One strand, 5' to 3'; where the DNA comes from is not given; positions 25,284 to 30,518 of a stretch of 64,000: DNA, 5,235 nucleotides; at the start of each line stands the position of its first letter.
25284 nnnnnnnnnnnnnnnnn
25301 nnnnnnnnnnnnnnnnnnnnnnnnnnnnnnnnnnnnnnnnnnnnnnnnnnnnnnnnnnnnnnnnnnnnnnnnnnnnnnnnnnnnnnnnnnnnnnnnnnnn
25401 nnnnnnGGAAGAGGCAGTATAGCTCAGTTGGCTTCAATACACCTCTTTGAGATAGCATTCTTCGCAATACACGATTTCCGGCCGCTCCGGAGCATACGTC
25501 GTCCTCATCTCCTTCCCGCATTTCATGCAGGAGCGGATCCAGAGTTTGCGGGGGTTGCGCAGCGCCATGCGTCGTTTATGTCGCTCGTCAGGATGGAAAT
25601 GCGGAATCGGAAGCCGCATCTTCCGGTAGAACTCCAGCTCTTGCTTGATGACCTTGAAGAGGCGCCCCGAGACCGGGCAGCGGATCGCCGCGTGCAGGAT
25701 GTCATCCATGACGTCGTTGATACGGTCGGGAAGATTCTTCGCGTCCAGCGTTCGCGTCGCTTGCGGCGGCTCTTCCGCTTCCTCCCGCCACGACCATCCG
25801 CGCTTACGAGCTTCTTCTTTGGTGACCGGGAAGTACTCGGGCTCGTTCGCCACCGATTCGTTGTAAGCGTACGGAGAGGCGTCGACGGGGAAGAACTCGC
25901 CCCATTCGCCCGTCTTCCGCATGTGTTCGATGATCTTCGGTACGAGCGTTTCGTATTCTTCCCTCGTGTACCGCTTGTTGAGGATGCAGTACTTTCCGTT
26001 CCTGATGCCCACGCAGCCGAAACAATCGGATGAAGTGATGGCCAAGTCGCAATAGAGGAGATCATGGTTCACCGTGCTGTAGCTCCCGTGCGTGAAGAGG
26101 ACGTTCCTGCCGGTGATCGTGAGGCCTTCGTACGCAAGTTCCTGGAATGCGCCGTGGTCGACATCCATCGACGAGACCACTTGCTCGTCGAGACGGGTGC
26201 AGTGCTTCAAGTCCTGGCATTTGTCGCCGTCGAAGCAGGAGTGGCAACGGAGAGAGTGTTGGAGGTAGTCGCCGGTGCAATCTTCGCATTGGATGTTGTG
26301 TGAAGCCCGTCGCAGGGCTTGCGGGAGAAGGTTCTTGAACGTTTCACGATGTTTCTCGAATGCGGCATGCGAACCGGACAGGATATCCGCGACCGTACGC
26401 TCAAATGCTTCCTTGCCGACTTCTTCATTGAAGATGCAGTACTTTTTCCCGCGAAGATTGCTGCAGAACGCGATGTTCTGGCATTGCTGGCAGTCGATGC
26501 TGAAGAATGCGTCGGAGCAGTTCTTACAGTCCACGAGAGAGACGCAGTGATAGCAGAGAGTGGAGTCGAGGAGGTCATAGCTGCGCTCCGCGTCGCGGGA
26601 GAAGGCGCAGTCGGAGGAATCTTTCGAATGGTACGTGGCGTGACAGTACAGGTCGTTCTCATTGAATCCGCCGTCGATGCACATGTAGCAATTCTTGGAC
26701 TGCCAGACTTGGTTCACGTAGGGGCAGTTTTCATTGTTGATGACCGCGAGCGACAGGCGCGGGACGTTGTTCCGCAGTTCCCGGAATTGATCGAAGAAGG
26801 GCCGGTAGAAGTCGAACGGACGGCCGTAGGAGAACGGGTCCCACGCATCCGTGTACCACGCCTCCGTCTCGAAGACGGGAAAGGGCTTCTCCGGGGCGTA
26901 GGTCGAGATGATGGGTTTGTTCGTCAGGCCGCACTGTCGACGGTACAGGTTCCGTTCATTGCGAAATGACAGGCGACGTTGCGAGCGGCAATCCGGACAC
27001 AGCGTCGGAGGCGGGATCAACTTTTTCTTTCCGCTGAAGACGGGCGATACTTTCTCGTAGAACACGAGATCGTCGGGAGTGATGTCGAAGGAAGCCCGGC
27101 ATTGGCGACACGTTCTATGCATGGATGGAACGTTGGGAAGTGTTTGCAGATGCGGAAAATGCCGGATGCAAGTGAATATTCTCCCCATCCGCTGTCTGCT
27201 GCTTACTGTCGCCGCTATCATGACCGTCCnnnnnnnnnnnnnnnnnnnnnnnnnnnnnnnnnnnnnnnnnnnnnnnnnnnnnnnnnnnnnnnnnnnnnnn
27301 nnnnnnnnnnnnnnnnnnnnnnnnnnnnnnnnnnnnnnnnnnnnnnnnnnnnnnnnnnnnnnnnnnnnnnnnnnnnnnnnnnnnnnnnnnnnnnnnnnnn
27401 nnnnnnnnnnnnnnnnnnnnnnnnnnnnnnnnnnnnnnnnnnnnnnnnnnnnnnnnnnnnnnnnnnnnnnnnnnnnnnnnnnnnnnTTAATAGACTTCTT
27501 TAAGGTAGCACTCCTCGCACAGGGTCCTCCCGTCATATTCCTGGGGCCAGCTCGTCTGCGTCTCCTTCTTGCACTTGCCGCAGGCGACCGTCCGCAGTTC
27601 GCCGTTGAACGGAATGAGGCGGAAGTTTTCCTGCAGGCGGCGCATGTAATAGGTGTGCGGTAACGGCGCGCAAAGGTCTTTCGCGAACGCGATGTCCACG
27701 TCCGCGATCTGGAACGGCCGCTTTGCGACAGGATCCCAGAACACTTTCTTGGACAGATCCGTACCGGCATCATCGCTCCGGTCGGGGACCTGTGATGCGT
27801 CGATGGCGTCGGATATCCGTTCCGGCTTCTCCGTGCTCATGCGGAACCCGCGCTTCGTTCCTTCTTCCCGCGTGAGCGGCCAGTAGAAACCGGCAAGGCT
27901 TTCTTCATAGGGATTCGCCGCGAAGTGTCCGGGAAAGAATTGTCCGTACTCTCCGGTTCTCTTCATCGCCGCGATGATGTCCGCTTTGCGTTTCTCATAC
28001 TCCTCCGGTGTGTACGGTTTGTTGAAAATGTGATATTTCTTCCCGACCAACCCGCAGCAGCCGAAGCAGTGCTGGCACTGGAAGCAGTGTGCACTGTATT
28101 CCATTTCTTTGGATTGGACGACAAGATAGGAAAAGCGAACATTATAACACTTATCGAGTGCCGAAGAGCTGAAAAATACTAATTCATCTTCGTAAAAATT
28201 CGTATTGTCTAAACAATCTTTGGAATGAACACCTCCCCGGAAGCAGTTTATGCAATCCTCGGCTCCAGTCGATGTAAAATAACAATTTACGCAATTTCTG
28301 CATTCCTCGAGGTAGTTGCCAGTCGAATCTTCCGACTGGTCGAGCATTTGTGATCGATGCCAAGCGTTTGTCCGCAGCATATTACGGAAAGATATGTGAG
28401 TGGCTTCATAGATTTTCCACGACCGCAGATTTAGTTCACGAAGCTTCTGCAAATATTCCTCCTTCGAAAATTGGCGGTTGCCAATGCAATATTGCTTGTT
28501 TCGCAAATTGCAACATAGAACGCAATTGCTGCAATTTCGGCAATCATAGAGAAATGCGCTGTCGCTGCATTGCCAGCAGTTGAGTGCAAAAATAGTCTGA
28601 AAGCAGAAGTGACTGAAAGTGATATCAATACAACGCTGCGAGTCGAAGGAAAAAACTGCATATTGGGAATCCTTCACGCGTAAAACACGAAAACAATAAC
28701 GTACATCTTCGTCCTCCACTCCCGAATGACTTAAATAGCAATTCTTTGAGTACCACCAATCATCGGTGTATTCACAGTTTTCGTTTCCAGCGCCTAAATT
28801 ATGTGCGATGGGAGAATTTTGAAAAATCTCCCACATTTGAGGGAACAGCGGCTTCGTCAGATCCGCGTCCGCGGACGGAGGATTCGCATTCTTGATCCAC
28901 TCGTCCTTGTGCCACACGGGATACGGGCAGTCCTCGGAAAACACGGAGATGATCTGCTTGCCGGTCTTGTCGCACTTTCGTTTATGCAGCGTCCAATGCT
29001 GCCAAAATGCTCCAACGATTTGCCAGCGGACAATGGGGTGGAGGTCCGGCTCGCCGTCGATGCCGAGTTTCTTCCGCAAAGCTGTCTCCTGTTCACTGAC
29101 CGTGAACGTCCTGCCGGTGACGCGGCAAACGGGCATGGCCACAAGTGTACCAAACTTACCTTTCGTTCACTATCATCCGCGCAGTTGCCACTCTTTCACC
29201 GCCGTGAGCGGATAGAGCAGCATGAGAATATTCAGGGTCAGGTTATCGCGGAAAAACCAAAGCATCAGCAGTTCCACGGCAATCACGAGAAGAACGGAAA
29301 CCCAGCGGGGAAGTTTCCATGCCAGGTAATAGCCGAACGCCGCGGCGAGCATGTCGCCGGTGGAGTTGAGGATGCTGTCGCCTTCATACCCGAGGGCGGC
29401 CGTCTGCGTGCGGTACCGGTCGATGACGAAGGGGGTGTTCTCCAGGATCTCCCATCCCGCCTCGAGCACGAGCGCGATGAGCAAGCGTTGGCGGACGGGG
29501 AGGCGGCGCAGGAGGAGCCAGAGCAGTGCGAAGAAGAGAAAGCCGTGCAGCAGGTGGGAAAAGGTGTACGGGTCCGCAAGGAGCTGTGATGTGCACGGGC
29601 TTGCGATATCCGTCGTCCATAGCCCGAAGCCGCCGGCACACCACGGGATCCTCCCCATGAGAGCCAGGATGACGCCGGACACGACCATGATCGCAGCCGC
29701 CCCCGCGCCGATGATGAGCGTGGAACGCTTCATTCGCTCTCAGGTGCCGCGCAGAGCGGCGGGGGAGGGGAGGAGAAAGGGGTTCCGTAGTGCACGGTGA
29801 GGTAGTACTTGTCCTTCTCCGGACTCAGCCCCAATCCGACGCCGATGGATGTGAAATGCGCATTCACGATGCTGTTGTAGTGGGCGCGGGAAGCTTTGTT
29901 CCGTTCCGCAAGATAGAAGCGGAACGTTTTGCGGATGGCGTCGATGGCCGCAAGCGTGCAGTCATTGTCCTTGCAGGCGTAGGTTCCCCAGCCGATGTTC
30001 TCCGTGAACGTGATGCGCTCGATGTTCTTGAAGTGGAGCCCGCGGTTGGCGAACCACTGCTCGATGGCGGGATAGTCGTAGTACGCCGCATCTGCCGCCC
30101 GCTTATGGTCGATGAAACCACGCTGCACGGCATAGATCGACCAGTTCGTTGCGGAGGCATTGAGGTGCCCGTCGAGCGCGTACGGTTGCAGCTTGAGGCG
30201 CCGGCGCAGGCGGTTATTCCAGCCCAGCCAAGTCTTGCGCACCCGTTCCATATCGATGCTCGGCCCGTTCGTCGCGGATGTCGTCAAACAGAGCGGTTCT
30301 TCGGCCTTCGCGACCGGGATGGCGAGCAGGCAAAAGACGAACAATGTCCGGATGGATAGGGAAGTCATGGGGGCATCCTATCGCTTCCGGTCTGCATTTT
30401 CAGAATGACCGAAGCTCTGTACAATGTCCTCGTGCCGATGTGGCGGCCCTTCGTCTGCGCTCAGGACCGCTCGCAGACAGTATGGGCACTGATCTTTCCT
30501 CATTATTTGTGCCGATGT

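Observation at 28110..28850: Sharp low-GC segment inside paralogue E (compositional mosaic gene)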

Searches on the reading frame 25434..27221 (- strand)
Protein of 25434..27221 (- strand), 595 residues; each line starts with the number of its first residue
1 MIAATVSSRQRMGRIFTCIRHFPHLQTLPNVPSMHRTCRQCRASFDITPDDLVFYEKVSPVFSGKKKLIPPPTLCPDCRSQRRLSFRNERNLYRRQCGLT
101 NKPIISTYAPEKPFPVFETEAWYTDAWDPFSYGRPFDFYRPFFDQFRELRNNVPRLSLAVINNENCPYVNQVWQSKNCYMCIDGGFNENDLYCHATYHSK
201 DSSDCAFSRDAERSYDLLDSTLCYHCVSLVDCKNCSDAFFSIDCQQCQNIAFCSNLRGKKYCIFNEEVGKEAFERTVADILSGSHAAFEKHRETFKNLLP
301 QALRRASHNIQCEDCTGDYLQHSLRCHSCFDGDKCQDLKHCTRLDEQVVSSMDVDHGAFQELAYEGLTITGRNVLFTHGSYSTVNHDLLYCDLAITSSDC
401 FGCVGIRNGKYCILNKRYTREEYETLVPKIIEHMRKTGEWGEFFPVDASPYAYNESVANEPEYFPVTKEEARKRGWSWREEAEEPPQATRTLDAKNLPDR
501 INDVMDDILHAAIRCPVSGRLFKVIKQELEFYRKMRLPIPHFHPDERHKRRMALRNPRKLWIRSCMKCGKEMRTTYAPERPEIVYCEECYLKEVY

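Call 6: search_protein_families(library=pfam, proteins=[window:25434-27221:-], max_evalue=0.01)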
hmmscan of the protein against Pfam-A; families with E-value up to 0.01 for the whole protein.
window:25434-27221:- (595 aa): 1 family
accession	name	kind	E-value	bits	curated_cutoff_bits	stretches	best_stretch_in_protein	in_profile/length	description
PF23477.1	zf_Tbcl_2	-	0.0001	22.3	27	1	564-592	7-35/37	Probable treble clef zinc finger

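Call 33: search_protein_families(library=ncbifam, proteins=[window:25434-27221:-], max_evalue=0.1)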
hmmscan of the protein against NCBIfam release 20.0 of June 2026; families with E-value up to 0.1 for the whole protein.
window:25434-27221:- (595 aa): 1 family
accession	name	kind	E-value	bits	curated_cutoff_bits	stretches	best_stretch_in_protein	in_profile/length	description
TIGR04272.1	cxxc_cxxc_Mbark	domain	0.0021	17.7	36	1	564-592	7-35/37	CxxC-x17-CxxC domain-containing protein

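Call 34: search_solved_structures(query=window:25434-27221:-, max_evalue=1)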
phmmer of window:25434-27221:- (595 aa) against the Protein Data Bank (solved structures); distinct sequences matched with E-value up to 1: 6.
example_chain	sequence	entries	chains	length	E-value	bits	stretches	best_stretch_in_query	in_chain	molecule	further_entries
2huj_A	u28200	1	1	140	0.011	17.4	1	133-201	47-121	Lin2004 protein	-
1b8t_A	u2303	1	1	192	0.025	16.2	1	559-592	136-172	PROTEIN (CRP1)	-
1ctl_A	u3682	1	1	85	0.042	15.5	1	559-592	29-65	AVIAN CYSTEINE RICH PROTEIN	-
1ibi_A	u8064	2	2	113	0.07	14.8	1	564-592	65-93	CYSTEINE-RICH PROTEIN 2 | CYSTEINE AND GLYCINE-RICH PROTEIN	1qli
1cxx_A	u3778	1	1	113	0.074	14.7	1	564-592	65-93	CYSTEINE AND GLYCINE-RICH PROTEIN CRP2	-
2o13_A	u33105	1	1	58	0.26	12.8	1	559-593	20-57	Muscle LIM protein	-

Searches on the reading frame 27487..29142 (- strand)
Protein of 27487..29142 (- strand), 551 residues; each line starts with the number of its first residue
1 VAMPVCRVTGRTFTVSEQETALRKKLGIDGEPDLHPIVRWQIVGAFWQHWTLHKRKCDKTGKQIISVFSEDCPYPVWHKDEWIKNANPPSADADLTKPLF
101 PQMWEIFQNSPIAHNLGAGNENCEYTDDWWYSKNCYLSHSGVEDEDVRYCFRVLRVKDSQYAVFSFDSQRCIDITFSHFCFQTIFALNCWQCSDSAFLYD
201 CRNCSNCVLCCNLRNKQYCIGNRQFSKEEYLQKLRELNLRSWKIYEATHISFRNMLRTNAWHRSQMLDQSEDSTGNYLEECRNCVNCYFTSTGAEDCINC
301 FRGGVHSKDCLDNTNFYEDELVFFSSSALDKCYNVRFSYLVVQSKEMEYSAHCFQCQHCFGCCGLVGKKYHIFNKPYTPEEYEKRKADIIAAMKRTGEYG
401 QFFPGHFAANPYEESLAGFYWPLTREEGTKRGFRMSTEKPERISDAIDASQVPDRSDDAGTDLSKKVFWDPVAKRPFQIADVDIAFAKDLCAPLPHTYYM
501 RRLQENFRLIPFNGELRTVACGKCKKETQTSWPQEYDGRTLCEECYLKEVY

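Call 6: search_protein_families(library=pfam, proteins=[window:27487-29142:-], max_evalue=0.01)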
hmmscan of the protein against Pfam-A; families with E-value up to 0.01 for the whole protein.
window:27487-29142:- (551 aa): 0 families

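Call 12: find_homologous_proteins(query=window:27487-29142:-, max_evalue=1e-10)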
Query window:27487-29142:- (551 aa): 1493 proteins with E <= 1e-10 among 4003 candidates; the best 120 are listed.
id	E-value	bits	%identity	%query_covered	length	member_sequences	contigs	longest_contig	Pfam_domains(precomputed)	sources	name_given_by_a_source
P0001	1.1e-293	994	73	100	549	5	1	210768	-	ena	-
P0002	1.1e-289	980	71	99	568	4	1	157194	-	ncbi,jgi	ncbi:MAG: hypothetical protein WC353_00985 [Candidatus Peribacter sp.]|jgi:hypothetical protein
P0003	8.9e-280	948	70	100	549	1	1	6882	-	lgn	-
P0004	4.0e-275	932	69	99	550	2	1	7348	-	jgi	-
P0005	3.8e-273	926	69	99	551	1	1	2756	-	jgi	jgi:hypothetical protein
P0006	1.4e-269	914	68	100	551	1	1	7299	-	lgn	-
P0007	1.2e-266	904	67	99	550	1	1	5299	-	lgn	-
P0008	9.4e-265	898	66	100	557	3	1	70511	-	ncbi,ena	-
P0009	1.1e-263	894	66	100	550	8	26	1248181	-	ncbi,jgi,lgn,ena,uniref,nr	ncbi:MAG TPA: hypothetical protein DEB30_03400 [Candidatus Peribacter riflensis]|uniref:GATA-type do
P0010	4.0e-263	893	66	100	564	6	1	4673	-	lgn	-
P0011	1.0e-261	888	65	100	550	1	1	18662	-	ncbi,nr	ncbi:MAG: hypothetical protein PHO54_02450 [Candidatus Peribacteraceae bacterium]|nr:hypothetical pr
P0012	6.0e-261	885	65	100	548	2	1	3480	-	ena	-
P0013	1.2e-257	875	65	99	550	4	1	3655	-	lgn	-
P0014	3.3e-257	873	64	100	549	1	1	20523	-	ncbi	-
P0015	9.4e-257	872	64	99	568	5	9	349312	-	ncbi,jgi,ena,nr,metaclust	ncbi:TPA: hypothetical protein DCL30_05560 [Candidatus Peribacteria bacterium]|nr:MAG: hypothetical 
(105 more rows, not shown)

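Call 14: find_related_loci(query=window:27487-29142:-, collection=genome_contigs, flank=3000)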
Query window:27487-29142:- (551 aa) in genome_contigs; peptide patterns used: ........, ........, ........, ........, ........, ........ (x = any residue, [..] = any of these).
159 stretches matched a pattern; 119 encode a relative of the query (tblastn E <= 1e-3); the best 80 are kept; 78 distinct loci.
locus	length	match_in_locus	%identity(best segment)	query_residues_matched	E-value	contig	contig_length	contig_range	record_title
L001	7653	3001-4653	74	2-551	0e+0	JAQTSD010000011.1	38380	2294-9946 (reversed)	MAG: Candidatus Peribacteraceae bacterium isolate STB_179 NODE_2225_length_38380_cov_3.992654_Sandtown_B, whole genome s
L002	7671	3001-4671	72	5-551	0e+0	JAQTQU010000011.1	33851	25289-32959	MAG: Candidatus Peribacteraceae bacterium isolate STB_147 NODE_2713_length_33851_cov_3.690725_Sandtown_B, whole genome s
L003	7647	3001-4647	73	3-551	0e+0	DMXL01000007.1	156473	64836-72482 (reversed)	MAG TPA_asm: Candidatus Peribacteria bacterium isolate UBA11694 contig_1211, whole genome shotgun sequence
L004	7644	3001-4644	68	5-551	0e+0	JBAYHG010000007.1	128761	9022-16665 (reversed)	MAG: Candidatus Peribacteraceae bacterium isolate SO_2016_GW1_144 scaffold00314_OW334_2016, whole genome shotgun sequenc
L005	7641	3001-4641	64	5-551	0e+0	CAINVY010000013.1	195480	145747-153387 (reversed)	uncultured Candidatus Peregrinibacteria bacterium isolate AlinenLipids_bin-5541 genome assembly, contig: bin-5541:13/13,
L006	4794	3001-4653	65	1-551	0e+0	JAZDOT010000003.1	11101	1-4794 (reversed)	MAG: Candidatus Peregrinibacteria bacterium isolate MEGAHIT-group-0.791 k141_8540749, whole genome shotgun sequence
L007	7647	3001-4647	64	3-551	0e+0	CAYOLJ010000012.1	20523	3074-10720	MAG TPA_asm: uncultured Candidatus Peribacteria bacterium isolate SRP178699_co1_637 genome assembly, contig: NODE_3129_l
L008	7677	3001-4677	65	3-551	0e+0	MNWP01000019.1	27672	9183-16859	MAG: Candidatus Peregrinibacteria bacterium CG1_02_54_53 cg1_0.2_scaffold_1233_c, whole genome shotgun sequence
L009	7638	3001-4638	61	5-551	0e+0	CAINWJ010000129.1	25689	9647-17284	Candidatus Peribacteria bacterium isolate LaPlata_bin-3506 genome assembly, contig: bin-3506:129/161, whole genome shotg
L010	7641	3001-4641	61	6-551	0e+0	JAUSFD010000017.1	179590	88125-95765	MAG: Candidatus Peregrinibacteria bacterium isolate E14_maxbin.275 E14_k141_1735855, whole genome shotgun sequence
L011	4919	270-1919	60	1-551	0e+0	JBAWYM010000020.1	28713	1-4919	MAG: Candidatus Peregrinibacteria bacterium isolate ELA089 MAG089_20, whole genome shotgun sequence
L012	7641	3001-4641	65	5-551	0e+0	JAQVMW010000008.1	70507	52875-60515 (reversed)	MAG: Candidatus Peribacteraceae bacterium isolate STF1_142 NODE_673_length_70507_cov_5.130335_Sandtown_F1, whole genome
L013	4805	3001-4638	58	5-551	0e+0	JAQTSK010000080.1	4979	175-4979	MAG: Candidatus Peribacteraceae bacterium isolate STB_185 NODE_54789_length_4979_cov_2.332440_Sandtown_B, whole genome s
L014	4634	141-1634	60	55-551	0e+0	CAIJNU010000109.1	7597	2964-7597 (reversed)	uncultured Candidatus Peregrinibacteria bacterium isolate AlinenLipids_bin-9222 genome assembly, contig: bin-9222:109/12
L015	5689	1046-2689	55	5-551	0e+0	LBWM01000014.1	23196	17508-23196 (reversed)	MAG: Candidatus Peregrinibacteria bacterium GW2011_GWF2_39_17 UT36_C0014, whole genome shotgun sequence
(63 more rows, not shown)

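Call 25: find_encoding_contigs(protein=window:27487-29142:-, flank=3000, max_places=10)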
Protein window:27487-29142:- (551 aa): no gene with exactly this product is on record in the collection.

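Call 29: find_encoding_contigs(protein=P0003, flank=3000, max_places=2)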
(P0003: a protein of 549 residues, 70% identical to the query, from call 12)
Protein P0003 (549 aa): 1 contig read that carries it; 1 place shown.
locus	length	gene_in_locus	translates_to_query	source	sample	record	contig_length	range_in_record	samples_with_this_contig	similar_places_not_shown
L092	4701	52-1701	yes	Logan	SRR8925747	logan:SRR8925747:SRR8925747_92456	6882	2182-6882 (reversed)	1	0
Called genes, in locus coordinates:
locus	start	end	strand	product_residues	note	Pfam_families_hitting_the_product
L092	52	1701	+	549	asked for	-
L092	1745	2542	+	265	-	PF01978:TrmB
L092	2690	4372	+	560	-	-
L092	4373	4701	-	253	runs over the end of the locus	PF01978:TrmB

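Call 30: find_encoding_contigs(protein=P0005, flank=3000, max_places=2)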
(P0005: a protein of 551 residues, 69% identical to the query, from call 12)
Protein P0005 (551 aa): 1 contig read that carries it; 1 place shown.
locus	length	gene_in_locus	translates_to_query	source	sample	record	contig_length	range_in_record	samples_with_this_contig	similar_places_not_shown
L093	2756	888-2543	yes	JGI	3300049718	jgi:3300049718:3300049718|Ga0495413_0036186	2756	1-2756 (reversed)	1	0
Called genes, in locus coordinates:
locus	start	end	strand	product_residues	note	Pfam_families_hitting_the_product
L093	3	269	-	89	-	?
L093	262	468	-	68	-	-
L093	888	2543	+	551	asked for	-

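Call 31: find_encoding_contigs(protein=P0007, flank=3000, max_places=2)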
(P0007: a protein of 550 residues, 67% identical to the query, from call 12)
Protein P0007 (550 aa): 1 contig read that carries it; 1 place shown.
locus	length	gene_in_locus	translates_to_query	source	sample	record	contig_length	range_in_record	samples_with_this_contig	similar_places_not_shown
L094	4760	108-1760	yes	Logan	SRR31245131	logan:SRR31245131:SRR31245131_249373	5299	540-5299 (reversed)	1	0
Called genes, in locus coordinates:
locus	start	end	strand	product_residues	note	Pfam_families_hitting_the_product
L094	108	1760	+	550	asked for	-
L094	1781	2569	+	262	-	PF01978:TrmB (weak)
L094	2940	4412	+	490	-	-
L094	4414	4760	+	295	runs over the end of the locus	?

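Call 33: search_protein_families(library=ncbifam, proteins=[window:27487-29142:-], max_evalue=0.1)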
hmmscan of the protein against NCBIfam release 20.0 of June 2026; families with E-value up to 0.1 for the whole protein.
window:27487-29142:- (551 aa): 0 families

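Call 53: predict_structure(alignment_id=A2)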
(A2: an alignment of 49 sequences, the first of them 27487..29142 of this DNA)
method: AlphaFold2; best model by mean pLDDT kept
length: 551 residues; sequences in the alignment: 49
mean_pLDDT: 81.2   pTM: 0.85
mean pLDDT of the five models: 81.2, 81.1, 79.7, 79.4, 77.6
residues with pLDDT >= 90: 181; 70-90: 232; 50-70: 137; < 50: 1
segments of 3 or more residues with pLDDT < 50: none
pLDDT, mean of each block of 10 residues (from residue 1): 84 90 89 90 85 88 87 89 82 92 90 71 57 60 65 68 69 66 66 62 60 69 82 84 88 87 89 87 86 73 65 71 73 72 65 64 66 88 93 93 92 90 93 87 90 93 94 91 89 90 84 89 96 93 90 76
secondary structure, 60 per line:
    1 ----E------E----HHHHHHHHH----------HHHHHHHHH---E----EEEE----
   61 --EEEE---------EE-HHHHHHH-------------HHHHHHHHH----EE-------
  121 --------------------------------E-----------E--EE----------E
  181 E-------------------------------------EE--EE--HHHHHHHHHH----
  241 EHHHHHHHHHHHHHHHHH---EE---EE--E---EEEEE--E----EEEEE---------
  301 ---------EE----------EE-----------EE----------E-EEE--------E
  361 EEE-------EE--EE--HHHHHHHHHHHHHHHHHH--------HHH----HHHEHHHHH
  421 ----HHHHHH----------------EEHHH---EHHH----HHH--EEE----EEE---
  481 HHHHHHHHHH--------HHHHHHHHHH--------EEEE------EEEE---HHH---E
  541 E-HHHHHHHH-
elements in order: H17-25 H36-44 E53-56 E63-66 H79-85 H99-107 H227-236 H242-258 E275-279 E287-291 E349-351 E360-363 H379-396 H416-420 H425-430 E468-470 E475-477 H481-490 H499-508 E517-520 E527-530 H543-550

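Call 56: fold_search(model_id=the predicted structure, library=pdb)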
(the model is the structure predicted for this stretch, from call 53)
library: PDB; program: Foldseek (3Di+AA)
matches with E <= 10: 9; with E <= 0.001: 0
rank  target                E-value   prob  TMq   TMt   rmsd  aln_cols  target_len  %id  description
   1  6ks6_d                2.4e+00  0.02  0.04  0.04  11.9        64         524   19  TRiC at 0.2 mM ADP-AlFx, Conformation 1, 0.2-C1 (released 2019-09-18)
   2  8zqb_A                6.8e+00  0.01  0.06  0.04  17.3       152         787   16  Cryo-EM structure of Cas12X with crRNA (released 2025-06-04)
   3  8whx_h                7.5e+00  0.01  0.05  0.12   7.9        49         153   16  Cryo- EM structure of Mycobacterium smegmatis 70S ribosome and RafH. (released 2024-02-28)
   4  7ar8_y                7.9e+00  0.01  0.09  0.15  16.9       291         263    8  Cryo-EM structure of Arabidopsis thaliana complex-I (closed conformation) (released 2021-12-15)
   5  2rsj_MODEL_1_A        8.4e+00  0.01  0.04  0.16  17.8        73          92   10  Solution structures of the DNA-binding domains of immune-related zinc-finger protein ZFAT (released 2013-03-13)
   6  5tcb                  8.4e+00  0.01  0.05  0.09  17.1       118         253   13  Structure of the glycoside hydrolase domain of PelA from Pseudomonas aeruginosa (released 2017-09-20)
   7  3kfe_A                8.4e+00  0.01  0.05  0.05   9.7        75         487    7  Crystal structures of a group II chaperonin from Methanococcus maripaludis (released 2010-06-23)
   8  8uu5_g                8.8e+00  0.01  0.05  0.13  12.2        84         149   13  Cryo-EM structure of the Listeria innocua 70S ribosome (head-swiveled) in complex with pe/E-tRNA (structure I-B) (released 2024-02-28)
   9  6jmk_B                9.3e+00  0.01  0.04  0.12   8.1        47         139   15  Ribosomal protein S7 from Mycobacterium tuberculosis (released 2019-03-20)

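Call 57: find_related_loci(query=window:27487-29142:-, collection=metagenome_contigs, flank=1500)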
Query window:27487-29142:- (551 aa) in metagenome_contigs; peptide patterns used: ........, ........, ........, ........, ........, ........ (x = any residue, [..] = any of these).
250 stretches matched a pattern; 192 encode a relative of the query (tblastn E <= 1e-3); the best 80 are kept; 79 distinct loci.
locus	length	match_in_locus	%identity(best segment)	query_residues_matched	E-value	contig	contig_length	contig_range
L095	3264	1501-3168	73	5-551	0e+0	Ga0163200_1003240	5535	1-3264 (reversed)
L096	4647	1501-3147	73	3-551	0e+0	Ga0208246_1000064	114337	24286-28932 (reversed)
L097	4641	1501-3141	69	5-551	0e+0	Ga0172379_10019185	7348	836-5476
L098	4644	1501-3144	68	5-551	0e+0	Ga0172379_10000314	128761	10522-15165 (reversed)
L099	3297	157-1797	66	5-551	0e+0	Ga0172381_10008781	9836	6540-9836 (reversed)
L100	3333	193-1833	66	5-551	0e+0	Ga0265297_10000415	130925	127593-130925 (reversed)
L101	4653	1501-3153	66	2-551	0e+0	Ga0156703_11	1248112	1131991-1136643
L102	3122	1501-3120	66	5-545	0e+0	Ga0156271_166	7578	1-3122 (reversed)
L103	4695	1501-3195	65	1-551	0e+0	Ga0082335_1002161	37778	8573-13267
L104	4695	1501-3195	65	1-551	0e+0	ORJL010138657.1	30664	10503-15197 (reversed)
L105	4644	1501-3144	66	5-551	0e+0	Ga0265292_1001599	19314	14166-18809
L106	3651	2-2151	64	5-551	0e+0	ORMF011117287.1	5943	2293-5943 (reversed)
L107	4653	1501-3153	63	1-551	0e+0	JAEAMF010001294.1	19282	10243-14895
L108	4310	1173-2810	65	6-551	0e+0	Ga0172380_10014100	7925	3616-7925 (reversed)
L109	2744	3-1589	66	23-551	0e+0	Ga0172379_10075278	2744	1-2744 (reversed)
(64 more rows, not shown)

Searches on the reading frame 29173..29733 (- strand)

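Call 6: search_protein_families(library=pfam, proteins=[window:29173-29733:-], max_evalue=0.01)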
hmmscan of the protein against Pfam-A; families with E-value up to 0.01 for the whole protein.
window:29173-29733:- (186 aa): 2 families
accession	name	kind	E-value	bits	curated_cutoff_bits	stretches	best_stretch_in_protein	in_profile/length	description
PF10755.14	DUF2585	-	1.9e-66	223.3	25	1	23-183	1-162/164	Protein of unknown function (DUF2585)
PF01654.22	Cyt_bd_oxida_I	-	0.0018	17.3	26.2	1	6-77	343-413/418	Cytochrome bd terminal oxidase subunit I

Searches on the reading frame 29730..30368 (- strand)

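Call 6: search_protein_families(library=pfam, proteins=[window:29730-30368:-], max_evalue=0.01)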
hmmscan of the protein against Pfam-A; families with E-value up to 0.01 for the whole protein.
window:29730-30368:- (212 aa): 1 family
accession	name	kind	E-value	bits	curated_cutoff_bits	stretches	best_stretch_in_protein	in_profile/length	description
PF00188.32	CAP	-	2.2e-08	35.4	21.1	1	52-194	5-117/117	Cysteine-rich secretory protein family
